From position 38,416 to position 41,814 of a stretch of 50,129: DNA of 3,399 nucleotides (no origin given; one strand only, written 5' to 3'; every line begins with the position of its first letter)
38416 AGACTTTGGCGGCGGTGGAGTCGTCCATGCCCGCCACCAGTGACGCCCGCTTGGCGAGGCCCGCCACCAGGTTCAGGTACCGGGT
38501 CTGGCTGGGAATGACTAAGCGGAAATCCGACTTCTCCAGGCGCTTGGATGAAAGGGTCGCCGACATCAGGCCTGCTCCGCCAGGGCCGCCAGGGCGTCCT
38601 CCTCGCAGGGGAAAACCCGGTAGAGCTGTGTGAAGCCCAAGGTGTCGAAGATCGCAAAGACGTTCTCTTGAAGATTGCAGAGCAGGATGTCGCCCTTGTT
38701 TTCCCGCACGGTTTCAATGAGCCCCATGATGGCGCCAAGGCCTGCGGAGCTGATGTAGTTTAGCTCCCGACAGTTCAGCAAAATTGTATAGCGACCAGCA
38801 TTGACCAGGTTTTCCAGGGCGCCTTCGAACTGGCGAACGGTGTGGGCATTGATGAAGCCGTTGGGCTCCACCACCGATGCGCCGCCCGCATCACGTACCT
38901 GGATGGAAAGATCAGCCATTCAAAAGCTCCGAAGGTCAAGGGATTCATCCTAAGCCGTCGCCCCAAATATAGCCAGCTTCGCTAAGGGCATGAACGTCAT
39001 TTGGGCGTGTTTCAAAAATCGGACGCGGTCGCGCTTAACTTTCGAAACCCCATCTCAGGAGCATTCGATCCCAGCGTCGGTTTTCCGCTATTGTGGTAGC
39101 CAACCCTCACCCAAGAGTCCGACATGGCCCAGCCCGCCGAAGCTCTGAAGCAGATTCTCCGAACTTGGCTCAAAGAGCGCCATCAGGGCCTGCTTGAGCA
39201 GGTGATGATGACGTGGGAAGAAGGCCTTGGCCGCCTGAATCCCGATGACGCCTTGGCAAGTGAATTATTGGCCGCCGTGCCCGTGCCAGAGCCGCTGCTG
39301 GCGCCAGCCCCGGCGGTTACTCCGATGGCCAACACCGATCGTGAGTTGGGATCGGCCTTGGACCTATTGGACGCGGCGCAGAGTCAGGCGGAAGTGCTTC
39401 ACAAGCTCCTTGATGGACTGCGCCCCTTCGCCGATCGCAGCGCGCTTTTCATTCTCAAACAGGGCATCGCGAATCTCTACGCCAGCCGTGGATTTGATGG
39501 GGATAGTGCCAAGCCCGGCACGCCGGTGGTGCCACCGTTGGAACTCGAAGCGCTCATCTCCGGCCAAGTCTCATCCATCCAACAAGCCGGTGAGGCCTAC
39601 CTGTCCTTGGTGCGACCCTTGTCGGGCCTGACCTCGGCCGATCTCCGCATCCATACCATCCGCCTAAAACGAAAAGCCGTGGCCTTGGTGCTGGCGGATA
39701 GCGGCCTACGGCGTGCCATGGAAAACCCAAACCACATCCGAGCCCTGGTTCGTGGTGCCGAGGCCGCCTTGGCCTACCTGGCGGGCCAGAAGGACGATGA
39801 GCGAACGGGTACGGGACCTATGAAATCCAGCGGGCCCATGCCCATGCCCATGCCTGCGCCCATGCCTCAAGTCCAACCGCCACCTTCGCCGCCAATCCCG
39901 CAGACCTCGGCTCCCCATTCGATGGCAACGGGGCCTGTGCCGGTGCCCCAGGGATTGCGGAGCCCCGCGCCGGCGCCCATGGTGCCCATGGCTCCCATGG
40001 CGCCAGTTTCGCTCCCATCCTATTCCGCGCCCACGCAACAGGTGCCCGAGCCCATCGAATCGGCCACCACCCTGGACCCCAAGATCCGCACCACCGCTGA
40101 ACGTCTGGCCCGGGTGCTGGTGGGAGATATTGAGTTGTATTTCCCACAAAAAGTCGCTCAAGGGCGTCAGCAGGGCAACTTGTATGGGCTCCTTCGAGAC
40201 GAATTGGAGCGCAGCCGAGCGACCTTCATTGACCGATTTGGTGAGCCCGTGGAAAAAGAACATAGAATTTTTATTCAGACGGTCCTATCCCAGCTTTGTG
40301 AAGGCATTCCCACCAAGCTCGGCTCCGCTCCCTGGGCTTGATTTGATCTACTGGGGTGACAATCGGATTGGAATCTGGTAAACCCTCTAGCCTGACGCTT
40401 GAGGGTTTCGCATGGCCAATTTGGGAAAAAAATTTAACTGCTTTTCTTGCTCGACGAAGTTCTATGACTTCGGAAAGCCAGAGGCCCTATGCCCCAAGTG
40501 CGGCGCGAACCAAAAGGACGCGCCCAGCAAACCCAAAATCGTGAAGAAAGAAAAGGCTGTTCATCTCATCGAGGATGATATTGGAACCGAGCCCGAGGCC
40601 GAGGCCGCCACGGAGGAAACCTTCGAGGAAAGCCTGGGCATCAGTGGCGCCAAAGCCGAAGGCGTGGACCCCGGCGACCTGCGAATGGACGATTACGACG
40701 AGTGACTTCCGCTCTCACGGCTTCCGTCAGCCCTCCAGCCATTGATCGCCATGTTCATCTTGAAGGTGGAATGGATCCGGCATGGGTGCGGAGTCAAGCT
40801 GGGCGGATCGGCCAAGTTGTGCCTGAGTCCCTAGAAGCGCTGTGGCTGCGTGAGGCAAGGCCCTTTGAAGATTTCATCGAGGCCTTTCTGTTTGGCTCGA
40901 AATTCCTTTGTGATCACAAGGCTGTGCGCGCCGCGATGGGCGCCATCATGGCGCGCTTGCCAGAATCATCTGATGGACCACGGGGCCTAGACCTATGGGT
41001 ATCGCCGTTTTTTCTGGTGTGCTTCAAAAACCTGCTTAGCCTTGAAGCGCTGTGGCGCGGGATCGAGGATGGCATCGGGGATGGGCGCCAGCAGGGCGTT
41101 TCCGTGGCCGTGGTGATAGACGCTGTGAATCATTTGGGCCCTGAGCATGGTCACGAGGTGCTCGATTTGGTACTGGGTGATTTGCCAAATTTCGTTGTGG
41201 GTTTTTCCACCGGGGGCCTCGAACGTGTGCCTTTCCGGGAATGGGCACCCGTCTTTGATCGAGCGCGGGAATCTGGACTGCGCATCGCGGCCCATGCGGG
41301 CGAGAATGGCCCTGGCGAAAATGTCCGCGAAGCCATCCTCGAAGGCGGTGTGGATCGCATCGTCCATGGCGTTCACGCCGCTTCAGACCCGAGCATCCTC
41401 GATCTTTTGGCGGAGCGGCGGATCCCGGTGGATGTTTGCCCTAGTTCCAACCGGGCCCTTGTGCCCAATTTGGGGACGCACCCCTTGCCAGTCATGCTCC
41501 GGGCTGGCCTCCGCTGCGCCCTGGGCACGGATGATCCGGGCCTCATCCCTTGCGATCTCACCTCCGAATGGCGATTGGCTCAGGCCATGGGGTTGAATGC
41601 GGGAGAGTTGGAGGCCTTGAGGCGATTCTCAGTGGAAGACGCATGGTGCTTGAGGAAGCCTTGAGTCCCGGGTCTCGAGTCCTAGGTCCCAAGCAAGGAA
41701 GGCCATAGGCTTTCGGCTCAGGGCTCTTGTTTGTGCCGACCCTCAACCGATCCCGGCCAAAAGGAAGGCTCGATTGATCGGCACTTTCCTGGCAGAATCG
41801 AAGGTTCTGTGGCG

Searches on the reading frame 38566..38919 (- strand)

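Call 97: search_protein_families(library=pfam, proteins=[window:38566-38919:-], max_evalue=0.00001)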
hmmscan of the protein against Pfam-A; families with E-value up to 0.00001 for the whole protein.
window:38566-38919:- (117 aa): 2 families
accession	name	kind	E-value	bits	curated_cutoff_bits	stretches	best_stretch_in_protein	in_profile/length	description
PF01740.26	STAS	-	1.6e-16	60.4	22.6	1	6-109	2-106/106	STAS domain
PF13466.11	STAS_2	-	2.9e-06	27.8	29.2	1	23-96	7-79/80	STAS domain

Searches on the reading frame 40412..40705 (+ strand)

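Call 98: search_protein_families(library=pfam, proteins=[window:40412-40705:+], max_evalue=0.00001)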
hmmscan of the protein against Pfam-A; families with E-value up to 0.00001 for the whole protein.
window:40412-40705:+ (97 aa): 1 family
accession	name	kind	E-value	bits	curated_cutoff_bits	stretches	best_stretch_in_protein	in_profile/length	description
PF09538.15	FYDLN_acid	-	1.7e-10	42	23.9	1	3-71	5-74/105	Protein of unknown function (FYDLN_acid)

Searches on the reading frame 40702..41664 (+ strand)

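Call 98: search_protein_families(library=pfam, proteins=[window:40702-41664:+], max_evalue=0.00001)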
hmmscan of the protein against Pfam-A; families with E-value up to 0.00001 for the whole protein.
window:40702-41664:+ (320 aa): 3 families
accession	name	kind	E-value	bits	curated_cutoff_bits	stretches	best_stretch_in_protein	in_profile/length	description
PF00962.28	A_deaminase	-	1.2e-44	153.2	27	1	12-316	1-315/330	Adenosine deaminase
PF01979.26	Amidohydro_1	-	3.4e-07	30.3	25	1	184-295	140-253/345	Amidohydrolase family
PF19326.5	AMP_deaminase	-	3.3e-06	26.2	27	1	195-279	454-536/630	AMP deaminase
